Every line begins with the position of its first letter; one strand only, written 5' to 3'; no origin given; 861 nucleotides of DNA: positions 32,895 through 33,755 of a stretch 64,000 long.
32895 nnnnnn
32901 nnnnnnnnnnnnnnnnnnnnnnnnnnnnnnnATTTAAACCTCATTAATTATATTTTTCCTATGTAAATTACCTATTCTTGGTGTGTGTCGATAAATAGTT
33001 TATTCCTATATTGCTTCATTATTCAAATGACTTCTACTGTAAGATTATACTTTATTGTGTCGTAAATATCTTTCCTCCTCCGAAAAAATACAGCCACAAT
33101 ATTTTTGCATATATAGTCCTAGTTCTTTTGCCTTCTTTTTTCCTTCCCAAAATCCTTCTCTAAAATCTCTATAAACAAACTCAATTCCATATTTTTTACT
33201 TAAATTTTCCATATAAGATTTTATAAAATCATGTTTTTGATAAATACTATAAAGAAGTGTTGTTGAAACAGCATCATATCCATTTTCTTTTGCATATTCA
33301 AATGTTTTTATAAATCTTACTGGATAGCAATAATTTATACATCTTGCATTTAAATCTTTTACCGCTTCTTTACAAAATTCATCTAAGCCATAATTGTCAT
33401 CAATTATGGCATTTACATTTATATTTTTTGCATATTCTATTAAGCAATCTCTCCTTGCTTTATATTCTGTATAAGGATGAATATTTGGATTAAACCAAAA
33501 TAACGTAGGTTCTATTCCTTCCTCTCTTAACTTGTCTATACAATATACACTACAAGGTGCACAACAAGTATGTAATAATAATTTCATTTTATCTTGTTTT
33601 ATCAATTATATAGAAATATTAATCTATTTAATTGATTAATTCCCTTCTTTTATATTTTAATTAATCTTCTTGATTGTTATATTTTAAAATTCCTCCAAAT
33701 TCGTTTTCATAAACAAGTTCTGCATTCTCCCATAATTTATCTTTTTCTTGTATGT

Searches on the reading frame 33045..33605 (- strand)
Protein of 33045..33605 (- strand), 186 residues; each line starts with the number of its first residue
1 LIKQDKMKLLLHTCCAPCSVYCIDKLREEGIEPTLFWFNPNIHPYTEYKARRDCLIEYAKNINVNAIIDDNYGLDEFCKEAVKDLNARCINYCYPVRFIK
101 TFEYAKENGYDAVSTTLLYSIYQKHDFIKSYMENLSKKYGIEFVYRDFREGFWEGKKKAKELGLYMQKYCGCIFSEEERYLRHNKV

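Call 4: search_protein_families(library=pfam, proteins=[window:33045-33605:-], max_evalue=0.01)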
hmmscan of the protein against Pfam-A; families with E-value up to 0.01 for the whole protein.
window:33045-33605:- (186 aa): 1 family
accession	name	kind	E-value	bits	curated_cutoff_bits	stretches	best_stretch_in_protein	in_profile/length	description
PF02677.20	QueH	-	1e-55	189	23.5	1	9-178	1-175/175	Epoxyqueuosine reductase QueH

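Call 12: find_related_loci(query=window:33045-33605:-, collection=genome_contigs, flank=10000)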
Query window:33045-33605:- (186 aa) in genome_contigs; peptide patterns used: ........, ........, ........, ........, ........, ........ (x = any residue, [..] = any of these).
600 stretches matched a pattern (row limit reached: there are more); 588 encode a relative of the query (tblastn E <= 1e-3); the best 80 are kept; 80 distinct loci.
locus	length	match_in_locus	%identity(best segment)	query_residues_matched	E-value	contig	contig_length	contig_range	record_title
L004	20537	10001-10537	85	6-184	7e-104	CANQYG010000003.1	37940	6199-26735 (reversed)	MAG: uncultured Clostridia bacterium isolate Lapin-015__bin75 genome assembly, contig: Lapin-015__NODE_838_length_37940_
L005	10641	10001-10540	79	3-182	4e-98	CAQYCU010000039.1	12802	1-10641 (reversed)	MAG TPA_asm: uncultured Clostridia bacterium isolate MGBC129337 genome assembly, contig: MGBC129337.39, whole genome sho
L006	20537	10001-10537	78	7-185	7e-98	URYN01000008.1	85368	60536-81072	uncultured Clostridium sp. isolate UMGS1476 genome assembly, contig: NODE_312_length_85368_cov_17.284201, whole genome s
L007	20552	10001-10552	76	3-186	9e-98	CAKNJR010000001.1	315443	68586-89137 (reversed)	MAG TPA_asm: uncultured Clostridium sp. isolate ERR3414574_bin.27_metaWRAP_v1.1_MAG genome assembly, contig: NODE_14_len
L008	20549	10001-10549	78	3-185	2e-97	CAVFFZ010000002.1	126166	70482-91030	Lachnospiraceae bacterium isolate G02614-L1_cleanbin_000025 genome assembly, contig: Spades_G02614-L1_contig_68, whole g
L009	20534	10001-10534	80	7-184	3e-97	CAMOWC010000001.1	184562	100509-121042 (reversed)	MAG: uncultured Clostridiaceae bacterium isolate SRR873608_bin.84_metaWRAP_v1.3_MAG genome assembly, contig: NODE_73_len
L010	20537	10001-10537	78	7-185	4e-97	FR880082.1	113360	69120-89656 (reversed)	Clostridium sp. CAG:245 genomic scaffold, scf255, whole genome shotgun sequence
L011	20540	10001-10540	79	6-185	4e-97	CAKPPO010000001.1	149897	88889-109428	MAG: uncultured Clostridia bacterium isolate REFINED_METABAT215_TOP10_CONTIGS_1500_ASSEMBLY_K77_MERGED__Hadza_MoBio_hadz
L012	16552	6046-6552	85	12-180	5e-98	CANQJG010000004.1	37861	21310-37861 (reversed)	MAG: uncultured Clostridia bacterium isolate Lapin-032__bin132 genome assembly, contig: Lapin-032__NODE_1781_length_3786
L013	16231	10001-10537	75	7-185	3e-96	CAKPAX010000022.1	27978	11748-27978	MAG: uncultured Clostridia bacterium isolate REFINED_METABAT215_TOP10_CONTIGS_1500_ASSEMBLY_K77_MERGED__Hadza_MoBio_hadz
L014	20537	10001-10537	78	7-185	2e-95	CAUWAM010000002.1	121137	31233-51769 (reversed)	MAG: uncultured Clostridia bacterium isolate ERS329804__bin38 genome assembly, contig: ERS329804_NODE_110_length_121137_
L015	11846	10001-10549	75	3-185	3e-95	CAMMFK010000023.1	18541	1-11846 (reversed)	MAG: uncultured Clostridium sp. isolate ERR4968577_bin.3_MetaWRAP_v1.1_MAG genome assembly, contig: NODE_1053_length_185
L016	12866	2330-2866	77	7-185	6e-95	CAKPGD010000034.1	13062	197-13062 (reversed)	MAG: uncultured Clostridia bacterium isolate REFINED_METABAT215_TOP10_CONTIGS_1500_ASSEMBLY_K77_MERGED__Hadza_MoBio_hadz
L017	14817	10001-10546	75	3-184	6e-95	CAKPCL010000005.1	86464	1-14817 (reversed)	MAG: uncultured Clostridia bacterium isolate REFINED_METABAT215_TOP10_CONTIGS_1500_ASSEMBLY_K77_MERGED__Nepal_MoBio_Fibe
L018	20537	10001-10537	77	6-184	1e-94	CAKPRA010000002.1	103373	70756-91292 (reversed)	MAG: uncultured Clostridia bacterium isolate REFINED_METABAT215_TOP10_CONTIGS_1500_ASSEMBLY_K77_MERGED__Hadza_MoBio_hadz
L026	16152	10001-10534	74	7-184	7e-91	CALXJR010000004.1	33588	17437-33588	MAG: uncultured Clostridia bacterium isolate BRZ_SN__bin80 genome assembly, contig: BRZ_SN__NODE_1615_length_33588_cov_5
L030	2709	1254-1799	72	3-184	8e-91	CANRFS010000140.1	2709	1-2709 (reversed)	MAG: uncultured Clostridia bacterium isolate Lapin-022__bin96 genome assembly, contig: Lapin-022__NODE_37805_length_2709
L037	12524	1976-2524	69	3-185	5e-88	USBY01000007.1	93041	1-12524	uncultured Clostridium sp. isolate UMGS1570 genome assembly, contig: NODE_12_length_93041_cov_5.85409, whole genome shot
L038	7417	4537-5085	70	3-185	1e-87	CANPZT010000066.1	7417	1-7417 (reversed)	MAG: uncultured Clostridia bacterium isolate Lapin-004__bin16 genome assembly, contig: Lapin-004__NODE_13628_length_7417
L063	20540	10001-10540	69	3-182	7e-85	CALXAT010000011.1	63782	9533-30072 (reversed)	MAG: uncultured Clostridia bacterium isolate BRZ_HF__bin22 genome assembly, contig: BRZ_HF__NODE_459_length_63782_cov_37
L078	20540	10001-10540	67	6-185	1e-83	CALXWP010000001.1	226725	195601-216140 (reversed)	MAG: uncultured Clostridia bacterium isolate BRZ_FH__bin30 genome assembly, contig: BRZ_FH__NODE_39_length_226725_cov_27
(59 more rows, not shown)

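Call 29: search_protein_families(library=pfam, proteins=[L004:12368-12682:+, L004:12788-14053:+, L004:14326-15375:+, L004:15388-16692:+, L004:16670-17047:+, L004:17037-18275:+, L012:8800-9624:+, L012:9760-10509:+, L012:10618-11736:+, L012:11807-13405:+], max_evalue=0.001)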
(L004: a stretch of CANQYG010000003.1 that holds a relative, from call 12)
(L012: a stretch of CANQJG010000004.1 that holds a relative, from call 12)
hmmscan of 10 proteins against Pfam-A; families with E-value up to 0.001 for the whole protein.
L004:12368-12682:+ (104 aa): 1 family
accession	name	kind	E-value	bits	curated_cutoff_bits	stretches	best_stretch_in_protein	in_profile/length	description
PF07722.19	Peptidase_C26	-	1.2e-06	28.9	20.5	1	17-79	18-82/219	Peptidase C26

L004:12788-14053:+ (421 aa): 0 families

L004:14326-15375:+ (349 aa): 0 families

L004:15388-16692:+ (434 aa): 0 families

L004:16670-17047:+ (125 aa): 8 families
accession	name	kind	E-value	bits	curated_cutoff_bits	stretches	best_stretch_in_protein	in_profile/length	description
PF13450.12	NAD_binding_8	-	2.5e-14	53.8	21.9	1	21-89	1-68/68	NAD(P)-binding Rossmann-like domain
PF01593.30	Amino_oxidase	-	5e-09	36.4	19.8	1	27-117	2-87/443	Flavin containing amine oxidoreductase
PF01946.23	Thi4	-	4e-06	26.7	26.2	1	13-56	14-55/235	Thi4 family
PF01266.30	DAO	-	6.8e-06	26.3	27.9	1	18-58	1-39/353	FAD dependent oxidoreductase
PF07992.20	Pyr_redox_2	-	0.00018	21.5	26.1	1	18-53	2-34/291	Pyridine nucleotide-disulphide oxidoreductase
PF13454.12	NAD_binding_9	-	0.00039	20.9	21.8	1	20-64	1-47/155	FAD-NAD(P)-binding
PF13738.12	Pyr_redox_3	-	0.00061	19.6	30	1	20-53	1-31/305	Pyridine nucleotide-disulphide oxidoreductase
PF03486.20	HI0933_like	-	0.00077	19.4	50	0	18-55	2-36/244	HI0933-like protein Rossmann domain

L004:17037-18275:+ (412 aa): 0 families

L012:8800-9624:+ (274 aa): 1 family
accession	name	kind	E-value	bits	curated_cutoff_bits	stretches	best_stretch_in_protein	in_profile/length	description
PF18936.5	DUF5684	-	3.4e-16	60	27.4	1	64-149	1-80/81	Family of unknown function (DUF5684)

L012:9760-10509:+ (249 aa): 1 family
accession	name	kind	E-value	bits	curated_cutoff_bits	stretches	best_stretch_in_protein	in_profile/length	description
PF00899.27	ThiF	-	3.7e-44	151.1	28.1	1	9-247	5-205/238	ThiF family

L012:10618-11736:+ (372 aa): 3 families
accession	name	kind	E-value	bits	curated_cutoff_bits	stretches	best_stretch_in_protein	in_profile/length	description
PF13421.11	Band_7_1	-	1.3e-43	149.5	24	1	23-217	8-197/211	SPFH domain-Band 7 family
PF09851.14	SHOCT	-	1.4e-06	28.2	27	1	343-369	2-28/28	Short C-terminal domain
PF01145.31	Band_7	-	2.1e-05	25.1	23.6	1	33-224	2-157/176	SPFH domain / Band 7 family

L012:11807-13405:+ (532 aa): 1 family
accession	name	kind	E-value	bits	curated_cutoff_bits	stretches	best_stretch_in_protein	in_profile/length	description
PF19789.6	DUF6273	-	2.3e-16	60.5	23.5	1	411-530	4-171/172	Domain of unknown function (DUF6273)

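Call 80: search_protein_families(library=pfam, proteins=[L078:16835-17899:+, L037:7505-8464:+, L038:5323-6444:+, L026:12007-12951:+, L063:8396-8968:+, L078:16001-16792:+, L037:5652-6593:+, L037:6553-7473:+, L030:1920-2390:+], max_evalue=0.01)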
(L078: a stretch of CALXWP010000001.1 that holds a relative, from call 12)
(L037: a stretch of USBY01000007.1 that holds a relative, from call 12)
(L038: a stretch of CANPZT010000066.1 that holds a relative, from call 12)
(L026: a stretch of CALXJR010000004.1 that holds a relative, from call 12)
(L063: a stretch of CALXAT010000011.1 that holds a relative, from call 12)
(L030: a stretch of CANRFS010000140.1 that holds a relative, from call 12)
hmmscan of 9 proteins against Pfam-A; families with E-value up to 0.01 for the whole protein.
L078:16835-17899:+ (354 aa): 0 families

L037:7505-8464:+ (319 aa): 0 families

L038:5323-6444:+ (373 aa): 0 families

L026:12007-12951:+ (314 aa): 0 families

L063:8396-8968:+ (190 aa): 0 families

L078:16001-16792:+ (263 aa): 0 families

L037:5652-6593:+ (313 aa): 1 family
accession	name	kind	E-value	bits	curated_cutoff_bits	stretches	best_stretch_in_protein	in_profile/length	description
PF06414.18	Zeta_toxin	-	5.8e-39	134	22.3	1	36-215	11-189/199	Zeta toxin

L037:6553-7473:+ (306 aa): 1 family
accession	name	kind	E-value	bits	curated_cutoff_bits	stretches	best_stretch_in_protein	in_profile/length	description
PF02811.25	PHP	-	2.8e-07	31.5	26.4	1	14-83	1-70/164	PHP domain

L030:1920-2390:+ (156 aa): 0 families
